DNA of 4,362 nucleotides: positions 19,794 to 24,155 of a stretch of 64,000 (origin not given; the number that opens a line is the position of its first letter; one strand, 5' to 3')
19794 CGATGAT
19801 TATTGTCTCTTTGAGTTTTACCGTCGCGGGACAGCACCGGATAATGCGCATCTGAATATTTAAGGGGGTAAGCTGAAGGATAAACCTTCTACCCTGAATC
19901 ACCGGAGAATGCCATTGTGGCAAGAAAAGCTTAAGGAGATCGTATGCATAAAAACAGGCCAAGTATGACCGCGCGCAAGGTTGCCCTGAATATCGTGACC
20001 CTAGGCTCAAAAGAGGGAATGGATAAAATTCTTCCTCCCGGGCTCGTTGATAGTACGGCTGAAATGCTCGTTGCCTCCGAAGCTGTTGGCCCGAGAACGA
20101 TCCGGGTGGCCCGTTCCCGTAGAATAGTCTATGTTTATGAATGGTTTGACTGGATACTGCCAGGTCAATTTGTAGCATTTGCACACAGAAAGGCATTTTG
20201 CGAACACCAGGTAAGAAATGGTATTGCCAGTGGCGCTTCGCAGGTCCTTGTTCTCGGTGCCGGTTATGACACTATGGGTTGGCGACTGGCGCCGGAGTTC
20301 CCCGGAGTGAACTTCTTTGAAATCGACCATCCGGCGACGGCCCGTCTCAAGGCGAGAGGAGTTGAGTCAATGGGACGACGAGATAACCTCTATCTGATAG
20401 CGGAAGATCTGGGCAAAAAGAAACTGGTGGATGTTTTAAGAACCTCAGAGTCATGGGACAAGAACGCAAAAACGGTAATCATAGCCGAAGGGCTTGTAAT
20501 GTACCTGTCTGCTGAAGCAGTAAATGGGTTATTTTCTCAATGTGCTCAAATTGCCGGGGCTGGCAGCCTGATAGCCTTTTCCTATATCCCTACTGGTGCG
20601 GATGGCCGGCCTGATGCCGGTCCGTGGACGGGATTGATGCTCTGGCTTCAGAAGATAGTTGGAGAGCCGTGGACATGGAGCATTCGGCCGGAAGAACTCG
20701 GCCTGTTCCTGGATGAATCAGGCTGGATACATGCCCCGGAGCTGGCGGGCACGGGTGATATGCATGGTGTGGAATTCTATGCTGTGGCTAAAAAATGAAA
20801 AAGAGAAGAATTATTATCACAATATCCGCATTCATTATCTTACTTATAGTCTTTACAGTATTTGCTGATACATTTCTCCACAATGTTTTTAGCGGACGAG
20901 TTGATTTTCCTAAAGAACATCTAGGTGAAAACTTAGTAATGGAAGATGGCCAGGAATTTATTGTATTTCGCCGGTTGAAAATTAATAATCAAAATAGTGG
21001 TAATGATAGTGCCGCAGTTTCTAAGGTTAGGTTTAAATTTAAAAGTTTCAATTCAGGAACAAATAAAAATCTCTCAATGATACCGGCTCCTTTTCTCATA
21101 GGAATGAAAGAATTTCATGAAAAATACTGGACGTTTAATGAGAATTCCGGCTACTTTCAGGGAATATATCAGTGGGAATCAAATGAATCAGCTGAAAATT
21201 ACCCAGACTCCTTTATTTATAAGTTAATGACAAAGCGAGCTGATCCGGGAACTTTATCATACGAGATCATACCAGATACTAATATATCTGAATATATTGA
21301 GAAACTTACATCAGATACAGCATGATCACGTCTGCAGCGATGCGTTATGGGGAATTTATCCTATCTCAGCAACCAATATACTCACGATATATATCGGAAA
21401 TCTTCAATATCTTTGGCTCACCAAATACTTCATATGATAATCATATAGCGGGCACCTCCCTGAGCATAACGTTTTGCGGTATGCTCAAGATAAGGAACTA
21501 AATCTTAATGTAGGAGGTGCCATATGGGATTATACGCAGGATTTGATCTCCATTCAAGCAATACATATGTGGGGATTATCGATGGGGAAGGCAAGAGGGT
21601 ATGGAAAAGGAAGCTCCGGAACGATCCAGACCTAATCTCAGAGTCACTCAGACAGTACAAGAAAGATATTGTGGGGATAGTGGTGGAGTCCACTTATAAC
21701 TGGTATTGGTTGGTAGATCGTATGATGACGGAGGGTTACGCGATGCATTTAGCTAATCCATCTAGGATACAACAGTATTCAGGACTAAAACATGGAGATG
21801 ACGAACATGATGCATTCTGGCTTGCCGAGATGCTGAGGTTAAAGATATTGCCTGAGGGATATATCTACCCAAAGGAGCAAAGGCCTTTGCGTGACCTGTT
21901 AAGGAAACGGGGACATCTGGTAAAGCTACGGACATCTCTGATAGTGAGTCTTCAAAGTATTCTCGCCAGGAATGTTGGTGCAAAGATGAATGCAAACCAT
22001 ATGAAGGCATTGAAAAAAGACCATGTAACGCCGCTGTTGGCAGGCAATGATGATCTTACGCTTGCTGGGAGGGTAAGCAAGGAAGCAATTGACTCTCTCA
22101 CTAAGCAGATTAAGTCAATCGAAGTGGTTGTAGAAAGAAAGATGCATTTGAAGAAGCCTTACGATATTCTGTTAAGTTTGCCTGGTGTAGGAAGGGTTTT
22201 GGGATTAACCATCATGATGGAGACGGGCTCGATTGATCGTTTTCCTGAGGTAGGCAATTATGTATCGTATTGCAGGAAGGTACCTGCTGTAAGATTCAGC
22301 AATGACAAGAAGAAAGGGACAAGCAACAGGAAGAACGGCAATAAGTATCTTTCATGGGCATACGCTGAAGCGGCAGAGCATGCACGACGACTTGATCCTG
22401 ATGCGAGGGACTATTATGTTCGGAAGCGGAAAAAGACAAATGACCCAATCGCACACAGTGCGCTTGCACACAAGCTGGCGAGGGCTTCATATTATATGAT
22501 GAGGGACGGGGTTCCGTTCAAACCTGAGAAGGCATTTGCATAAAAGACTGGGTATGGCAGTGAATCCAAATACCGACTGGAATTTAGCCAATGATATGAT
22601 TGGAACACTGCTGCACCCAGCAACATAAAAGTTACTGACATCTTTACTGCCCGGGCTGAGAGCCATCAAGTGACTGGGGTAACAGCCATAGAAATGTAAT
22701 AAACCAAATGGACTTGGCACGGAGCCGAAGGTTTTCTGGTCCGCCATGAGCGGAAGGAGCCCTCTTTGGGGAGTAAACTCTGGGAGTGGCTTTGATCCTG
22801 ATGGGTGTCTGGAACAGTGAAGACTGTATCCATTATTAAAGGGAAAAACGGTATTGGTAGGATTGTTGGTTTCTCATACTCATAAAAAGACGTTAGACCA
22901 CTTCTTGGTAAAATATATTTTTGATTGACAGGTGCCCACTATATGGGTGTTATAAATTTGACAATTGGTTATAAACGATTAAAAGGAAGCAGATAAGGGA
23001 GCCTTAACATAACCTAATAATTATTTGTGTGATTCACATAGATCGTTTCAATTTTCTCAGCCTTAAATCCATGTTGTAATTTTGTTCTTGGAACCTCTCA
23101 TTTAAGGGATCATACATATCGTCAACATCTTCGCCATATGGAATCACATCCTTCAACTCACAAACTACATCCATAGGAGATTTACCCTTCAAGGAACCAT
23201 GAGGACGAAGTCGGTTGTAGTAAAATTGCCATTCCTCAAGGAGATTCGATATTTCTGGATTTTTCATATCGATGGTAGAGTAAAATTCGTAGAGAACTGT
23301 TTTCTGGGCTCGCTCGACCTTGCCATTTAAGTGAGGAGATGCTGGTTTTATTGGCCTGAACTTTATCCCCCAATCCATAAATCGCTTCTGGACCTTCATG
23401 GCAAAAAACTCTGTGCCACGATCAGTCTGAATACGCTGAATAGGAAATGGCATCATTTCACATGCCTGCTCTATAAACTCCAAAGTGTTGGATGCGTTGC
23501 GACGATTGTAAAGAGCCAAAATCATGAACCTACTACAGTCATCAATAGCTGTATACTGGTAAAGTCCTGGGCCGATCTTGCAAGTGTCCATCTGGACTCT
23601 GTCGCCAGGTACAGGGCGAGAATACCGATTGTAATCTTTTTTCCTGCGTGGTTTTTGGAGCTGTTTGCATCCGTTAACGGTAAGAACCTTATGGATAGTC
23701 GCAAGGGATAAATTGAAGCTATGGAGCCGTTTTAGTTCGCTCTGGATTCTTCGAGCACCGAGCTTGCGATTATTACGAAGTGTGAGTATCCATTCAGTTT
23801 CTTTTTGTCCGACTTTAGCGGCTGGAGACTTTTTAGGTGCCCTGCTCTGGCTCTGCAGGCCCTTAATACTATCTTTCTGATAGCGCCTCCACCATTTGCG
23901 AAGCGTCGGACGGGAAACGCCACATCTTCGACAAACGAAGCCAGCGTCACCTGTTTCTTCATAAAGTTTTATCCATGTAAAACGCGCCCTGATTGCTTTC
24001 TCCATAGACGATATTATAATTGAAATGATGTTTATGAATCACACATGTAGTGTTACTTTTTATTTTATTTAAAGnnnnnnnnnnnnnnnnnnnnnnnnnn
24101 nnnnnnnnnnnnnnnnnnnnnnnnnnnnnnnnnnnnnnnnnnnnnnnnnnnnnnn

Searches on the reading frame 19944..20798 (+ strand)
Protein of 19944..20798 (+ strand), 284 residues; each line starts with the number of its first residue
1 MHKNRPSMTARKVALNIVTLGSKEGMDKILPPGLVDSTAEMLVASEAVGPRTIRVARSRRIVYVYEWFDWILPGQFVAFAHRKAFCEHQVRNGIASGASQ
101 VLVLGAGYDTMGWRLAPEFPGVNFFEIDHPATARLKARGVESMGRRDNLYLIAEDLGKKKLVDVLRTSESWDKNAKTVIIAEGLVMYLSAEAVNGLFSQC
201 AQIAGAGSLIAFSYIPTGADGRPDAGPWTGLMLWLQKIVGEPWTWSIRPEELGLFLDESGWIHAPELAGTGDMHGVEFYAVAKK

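Call 98: search_protein_families(library=ncbifam, proteins=[window:19944-20798:+], max_evalue=0.01)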
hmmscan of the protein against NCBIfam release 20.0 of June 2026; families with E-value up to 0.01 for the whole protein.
window:19944-20798:+ (284 aa): 1 family
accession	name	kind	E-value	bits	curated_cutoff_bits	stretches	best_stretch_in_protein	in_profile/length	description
TIGR00027.1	mthyl_TIGR00027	subfamily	5.4e-33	114.5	93.55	1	69-264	51-245/259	SAM-dependent methyltransferase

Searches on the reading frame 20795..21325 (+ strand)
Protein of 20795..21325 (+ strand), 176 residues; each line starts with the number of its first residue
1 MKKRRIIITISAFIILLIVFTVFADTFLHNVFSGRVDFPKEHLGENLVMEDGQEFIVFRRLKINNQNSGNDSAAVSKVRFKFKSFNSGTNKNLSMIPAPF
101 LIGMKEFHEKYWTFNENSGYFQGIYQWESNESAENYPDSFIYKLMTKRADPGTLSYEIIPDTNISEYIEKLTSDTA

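Call 98: search_protein_families(library=ncbifam, proteins=[window:20795-21325:+], max_evalue=0.01)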
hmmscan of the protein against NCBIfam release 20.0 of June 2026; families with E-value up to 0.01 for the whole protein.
window:20795-21325:+ (176 aa): 1 family
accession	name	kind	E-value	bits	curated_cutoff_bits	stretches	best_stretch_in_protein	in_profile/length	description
NF008333.0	PRK11118.1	equivalog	0.0038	17.5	103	1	105-143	34-72/101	monooxygenase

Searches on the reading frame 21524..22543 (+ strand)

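Call 98: search_protein_families(library=ncbifam, proteins=[window:21524-22543:+], max_evalue=0.01)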
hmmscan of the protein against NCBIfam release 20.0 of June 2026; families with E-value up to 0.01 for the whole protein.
window:21524-22543:+ (339 aa): 2 families
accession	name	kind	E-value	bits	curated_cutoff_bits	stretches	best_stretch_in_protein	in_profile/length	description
NF033542.1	transpos_IS110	equivalog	1.5e-50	172.3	140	1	4-331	1-343/343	IS110 family RNA-guided transposase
NF051857.1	transpos_IS110_2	equivalog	5e-09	35.7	180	1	30-157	36-168/393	IS110 family transposase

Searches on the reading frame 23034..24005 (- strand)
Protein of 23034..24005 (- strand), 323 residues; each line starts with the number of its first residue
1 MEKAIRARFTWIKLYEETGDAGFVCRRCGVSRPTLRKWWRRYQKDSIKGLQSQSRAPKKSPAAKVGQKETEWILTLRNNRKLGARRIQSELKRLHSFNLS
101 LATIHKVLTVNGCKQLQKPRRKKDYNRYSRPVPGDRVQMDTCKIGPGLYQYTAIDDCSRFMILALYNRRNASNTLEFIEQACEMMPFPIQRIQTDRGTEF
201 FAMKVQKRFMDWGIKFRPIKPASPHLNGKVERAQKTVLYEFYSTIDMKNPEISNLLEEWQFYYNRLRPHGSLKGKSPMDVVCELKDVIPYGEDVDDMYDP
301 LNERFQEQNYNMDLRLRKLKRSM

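Call 3: search_protein_families(library=pfam, proteins=[window:23034-24005:-], max_evalue=1)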
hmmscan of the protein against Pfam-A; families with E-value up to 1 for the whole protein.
window:23034-24005:- (323 aa): 15 families
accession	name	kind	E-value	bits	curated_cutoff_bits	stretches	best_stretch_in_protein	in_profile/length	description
PF00665.32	rve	-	1.1e-15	58.2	32.6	1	133-224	4-102/102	Integrase core domain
PF13683.12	rve_3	-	1.3e-14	54.1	26.5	1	213-277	2-67/67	Integrase core domain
PF13565.12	HTH_32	-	2.5e-10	41.2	33.7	1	34-108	1-73/73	Homeodomain-like domain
PF13551.12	HTH_29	-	5.1e-08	33.3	28.1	1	10-59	3-52/64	Winged helix-turn helix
PF13518.12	HTH_28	-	2.2e-07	31.3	25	1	25-58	19-52/52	Helix-turn-helix domain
PF13384.12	HTH_23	-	6.9e-05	23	24.6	1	24-50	23-49/50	Homeodomain-like domain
PF13276.12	HTH_21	-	0.00066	20.3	28.1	1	77-120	16-59/60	HTH-like domain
PF01527.26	HTH_Tnp_1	-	0.00097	19.8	24.1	1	12-49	16-50/75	Transposase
PF01498.24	HTH_Tnp_Tc3_2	-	0.0098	16.6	31.5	1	75-122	7-52/72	Transposase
PF13610.12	DDE_Tnp_IS240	-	0.013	16.1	27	1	148-200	18-70/139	DDE domain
PF13011.12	LZ_Tnp_IS481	-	0.021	15.6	22.2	1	27-65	34-72/85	leucine-zipper of insertion element IS481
PF24764.1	rva_4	-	0.048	13.8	26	1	151-211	27-87/194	Integrase core domain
PF06056.18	Terminase_5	-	0.072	13.5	20.3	1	26-52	21-47/58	Putative ATPase subunit of terminase (gpP-like)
PF00376.29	MerR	-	0.08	13.2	28.2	1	23-38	4-19/38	MerR family regulatory protein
PF02631.22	RecX_HTH2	-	0.22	12.2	26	1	72-93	9-30/42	RecX, second three-helix domain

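Call 4: search_protein_families(library=ncbifam, proteins=[window:23034-24005:-], max_evalue=1)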
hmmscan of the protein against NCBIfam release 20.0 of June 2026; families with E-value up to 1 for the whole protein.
window:23034-24005:- (323 aa): 8 families
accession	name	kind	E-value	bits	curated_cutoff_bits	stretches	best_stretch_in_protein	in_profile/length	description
NF033577.2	transpos_IS481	equivalog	1.8e-73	247.5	224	1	8-280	2-283/284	IS481 family transposase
NF033516.0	transpos_IS3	equivalog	1.3e-25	90.4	160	1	9-279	91-367/369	IS3 family transposase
NF033545.0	transpos_IS630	equivalog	3.4e-11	43.1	100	1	23-123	17-119/299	IS630 family transposase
NF033594.2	transpos_ISNCY_2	equivalog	4.3e-11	42.6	250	1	25-203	17-202/368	ISNCY family transposase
NF033546.1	transpos_IS21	equivalog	9.1e-10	38.5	160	1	24-263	14-266/294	IS21 family transposase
NF033587.1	transpos_IS6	equivalog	0.00012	21.9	125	1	81-197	22-133/202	IS6 family transposase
NF033563.0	transpos_IS30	equivalog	0.00027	20.7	80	1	152-234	152-233/267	IS30 family transposase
NF008108.0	PRK10854.1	equivalog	0.067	11.4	864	1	160-207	84-131/513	exopolyphosphatase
